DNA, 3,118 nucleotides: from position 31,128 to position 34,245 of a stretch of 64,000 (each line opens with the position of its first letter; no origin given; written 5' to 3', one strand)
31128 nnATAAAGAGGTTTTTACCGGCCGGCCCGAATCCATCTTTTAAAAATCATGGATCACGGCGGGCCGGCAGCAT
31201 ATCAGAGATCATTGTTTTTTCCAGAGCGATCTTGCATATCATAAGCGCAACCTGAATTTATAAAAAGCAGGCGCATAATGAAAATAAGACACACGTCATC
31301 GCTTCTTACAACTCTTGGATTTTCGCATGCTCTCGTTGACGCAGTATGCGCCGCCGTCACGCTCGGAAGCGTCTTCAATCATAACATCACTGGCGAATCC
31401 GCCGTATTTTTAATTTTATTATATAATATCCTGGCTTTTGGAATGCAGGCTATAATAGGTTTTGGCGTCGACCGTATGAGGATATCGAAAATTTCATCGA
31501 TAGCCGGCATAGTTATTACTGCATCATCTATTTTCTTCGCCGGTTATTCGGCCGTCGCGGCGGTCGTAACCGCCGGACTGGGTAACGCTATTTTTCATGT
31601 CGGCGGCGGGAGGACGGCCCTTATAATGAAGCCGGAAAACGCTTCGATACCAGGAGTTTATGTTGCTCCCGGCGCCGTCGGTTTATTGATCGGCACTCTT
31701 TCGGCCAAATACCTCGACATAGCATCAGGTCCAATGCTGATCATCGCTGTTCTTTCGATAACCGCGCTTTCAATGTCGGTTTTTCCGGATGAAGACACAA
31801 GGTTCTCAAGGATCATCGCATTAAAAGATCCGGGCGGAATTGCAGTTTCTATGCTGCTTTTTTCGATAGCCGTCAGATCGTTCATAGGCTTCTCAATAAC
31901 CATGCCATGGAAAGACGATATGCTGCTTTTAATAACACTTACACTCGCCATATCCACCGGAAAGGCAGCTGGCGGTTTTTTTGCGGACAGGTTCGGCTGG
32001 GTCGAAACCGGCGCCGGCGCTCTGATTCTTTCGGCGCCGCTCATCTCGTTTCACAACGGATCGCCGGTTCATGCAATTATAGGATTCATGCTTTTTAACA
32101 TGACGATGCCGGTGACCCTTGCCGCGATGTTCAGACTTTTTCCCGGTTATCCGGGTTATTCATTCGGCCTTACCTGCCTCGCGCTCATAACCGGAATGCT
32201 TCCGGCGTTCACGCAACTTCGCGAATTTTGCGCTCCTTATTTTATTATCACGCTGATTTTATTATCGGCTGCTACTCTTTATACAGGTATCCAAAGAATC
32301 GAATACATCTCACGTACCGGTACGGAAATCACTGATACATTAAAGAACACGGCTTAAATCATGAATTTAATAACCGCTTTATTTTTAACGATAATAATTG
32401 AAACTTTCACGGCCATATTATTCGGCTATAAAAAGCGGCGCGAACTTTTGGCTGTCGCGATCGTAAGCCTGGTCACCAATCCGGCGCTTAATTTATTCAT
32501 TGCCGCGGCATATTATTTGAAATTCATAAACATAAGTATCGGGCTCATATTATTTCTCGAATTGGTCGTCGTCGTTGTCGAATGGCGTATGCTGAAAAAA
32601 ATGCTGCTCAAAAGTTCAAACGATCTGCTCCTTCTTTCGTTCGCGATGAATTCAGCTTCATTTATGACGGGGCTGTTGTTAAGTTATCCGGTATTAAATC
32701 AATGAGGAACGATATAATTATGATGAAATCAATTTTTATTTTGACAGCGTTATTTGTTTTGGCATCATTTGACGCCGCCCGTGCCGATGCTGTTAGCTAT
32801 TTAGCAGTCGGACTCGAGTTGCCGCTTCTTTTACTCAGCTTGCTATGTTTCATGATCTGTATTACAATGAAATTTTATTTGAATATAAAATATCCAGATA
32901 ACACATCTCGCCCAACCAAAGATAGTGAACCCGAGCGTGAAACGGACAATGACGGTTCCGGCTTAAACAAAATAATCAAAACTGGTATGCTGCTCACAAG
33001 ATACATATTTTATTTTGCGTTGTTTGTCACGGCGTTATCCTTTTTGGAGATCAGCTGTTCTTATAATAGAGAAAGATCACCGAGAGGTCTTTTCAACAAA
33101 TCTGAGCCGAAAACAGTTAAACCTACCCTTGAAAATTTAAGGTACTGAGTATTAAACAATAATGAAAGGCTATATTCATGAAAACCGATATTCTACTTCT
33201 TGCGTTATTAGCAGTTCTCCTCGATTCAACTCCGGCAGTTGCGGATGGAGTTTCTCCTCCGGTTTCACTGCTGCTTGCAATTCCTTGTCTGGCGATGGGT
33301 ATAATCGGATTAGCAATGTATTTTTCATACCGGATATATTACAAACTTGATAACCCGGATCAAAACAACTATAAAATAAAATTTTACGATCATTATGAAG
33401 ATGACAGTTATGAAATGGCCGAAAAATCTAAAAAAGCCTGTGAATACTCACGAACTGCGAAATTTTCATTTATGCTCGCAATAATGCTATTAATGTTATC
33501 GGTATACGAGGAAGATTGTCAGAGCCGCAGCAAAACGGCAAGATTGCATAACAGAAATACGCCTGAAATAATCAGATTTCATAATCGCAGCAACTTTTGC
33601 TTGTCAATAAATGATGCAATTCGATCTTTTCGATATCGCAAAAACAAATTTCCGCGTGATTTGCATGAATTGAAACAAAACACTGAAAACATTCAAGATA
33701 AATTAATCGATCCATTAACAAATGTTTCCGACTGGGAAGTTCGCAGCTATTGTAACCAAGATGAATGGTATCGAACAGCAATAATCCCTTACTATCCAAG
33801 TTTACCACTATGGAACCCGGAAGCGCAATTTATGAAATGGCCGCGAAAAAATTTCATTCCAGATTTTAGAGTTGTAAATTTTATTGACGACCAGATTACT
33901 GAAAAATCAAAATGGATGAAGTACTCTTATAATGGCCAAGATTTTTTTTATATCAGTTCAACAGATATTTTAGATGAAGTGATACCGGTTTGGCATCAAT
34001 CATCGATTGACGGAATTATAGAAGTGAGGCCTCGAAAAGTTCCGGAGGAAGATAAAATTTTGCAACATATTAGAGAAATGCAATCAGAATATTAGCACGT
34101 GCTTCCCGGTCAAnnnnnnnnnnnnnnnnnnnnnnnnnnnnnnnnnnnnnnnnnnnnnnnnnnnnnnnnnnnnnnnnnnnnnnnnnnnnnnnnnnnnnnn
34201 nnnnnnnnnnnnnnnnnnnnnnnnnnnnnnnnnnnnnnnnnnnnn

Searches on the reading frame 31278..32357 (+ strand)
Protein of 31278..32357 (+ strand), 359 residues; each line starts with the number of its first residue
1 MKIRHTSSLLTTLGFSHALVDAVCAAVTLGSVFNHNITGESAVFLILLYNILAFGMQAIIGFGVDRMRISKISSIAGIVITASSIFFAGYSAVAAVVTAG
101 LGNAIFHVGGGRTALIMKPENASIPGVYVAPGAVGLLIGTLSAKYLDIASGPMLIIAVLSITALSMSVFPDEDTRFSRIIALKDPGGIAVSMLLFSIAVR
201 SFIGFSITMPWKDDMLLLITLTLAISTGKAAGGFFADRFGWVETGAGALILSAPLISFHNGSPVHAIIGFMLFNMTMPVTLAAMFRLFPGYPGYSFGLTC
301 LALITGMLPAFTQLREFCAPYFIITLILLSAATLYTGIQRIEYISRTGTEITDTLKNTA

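Call 9: search_protein_families(library=pfam, proteins=[window:31278-32357:+], max_evalue=0.001)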
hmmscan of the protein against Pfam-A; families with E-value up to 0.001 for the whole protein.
window:31278-32357:+ (359 aa): 0 families

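Call 54: search_protein_families(library=ncbifam, proteins=[window:31278-32357:+], max_evalue=1)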
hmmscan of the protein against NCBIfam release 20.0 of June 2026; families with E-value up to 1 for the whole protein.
window:31278-32357:+ (359 aa): 1 family
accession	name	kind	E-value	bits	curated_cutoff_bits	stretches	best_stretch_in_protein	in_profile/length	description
TIGR04570.1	mollicut_2TM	hypoth_equivalog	0.45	10.9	50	0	296-328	26-58/87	TIGR04570 family membrane protein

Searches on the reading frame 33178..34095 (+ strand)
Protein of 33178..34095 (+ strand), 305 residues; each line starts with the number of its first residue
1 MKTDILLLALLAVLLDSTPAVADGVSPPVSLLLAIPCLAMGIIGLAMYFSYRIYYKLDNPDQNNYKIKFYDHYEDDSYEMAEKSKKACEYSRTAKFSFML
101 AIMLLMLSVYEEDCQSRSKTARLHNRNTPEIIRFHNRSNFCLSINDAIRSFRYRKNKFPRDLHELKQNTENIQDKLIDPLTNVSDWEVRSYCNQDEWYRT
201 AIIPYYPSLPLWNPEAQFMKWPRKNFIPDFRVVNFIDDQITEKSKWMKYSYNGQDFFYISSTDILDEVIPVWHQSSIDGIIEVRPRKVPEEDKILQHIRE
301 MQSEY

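Call 9: search_protein_families(library=pfam, proteins=[window:33178-34095:+], max_evalue=0.001)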
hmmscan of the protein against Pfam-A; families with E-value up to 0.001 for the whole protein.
window:33178-34095:+ (305 aa): 1 family
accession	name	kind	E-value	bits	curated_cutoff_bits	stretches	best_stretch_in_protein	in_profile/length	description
PF08375.16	Rpn3_C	-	0.00036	21.4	30.2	1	133-180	11-59/66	Proteasome regulatory subunit C-terminal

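Call 54: search_protein_families(library=ncbifam, proteins=[window:33178-34095:+], max_evalue=1)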
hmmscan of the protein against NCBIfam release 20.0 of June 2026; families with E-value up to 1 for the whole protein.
window:33178-34095:+ (305 aa): 2 families
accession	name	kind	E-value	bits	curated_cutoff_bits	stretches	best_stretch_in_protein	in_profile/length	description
NF046005.2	near_gluc_PtsG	equivalog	0.1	12.9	45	1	41-110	15-78/85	MPN207a family PTS transporter accessory protein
NF038216.1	ABZJ_00895_fam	subfamily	0.21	11.5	33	1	6-56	81-129/134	ABZJ_00895 family protein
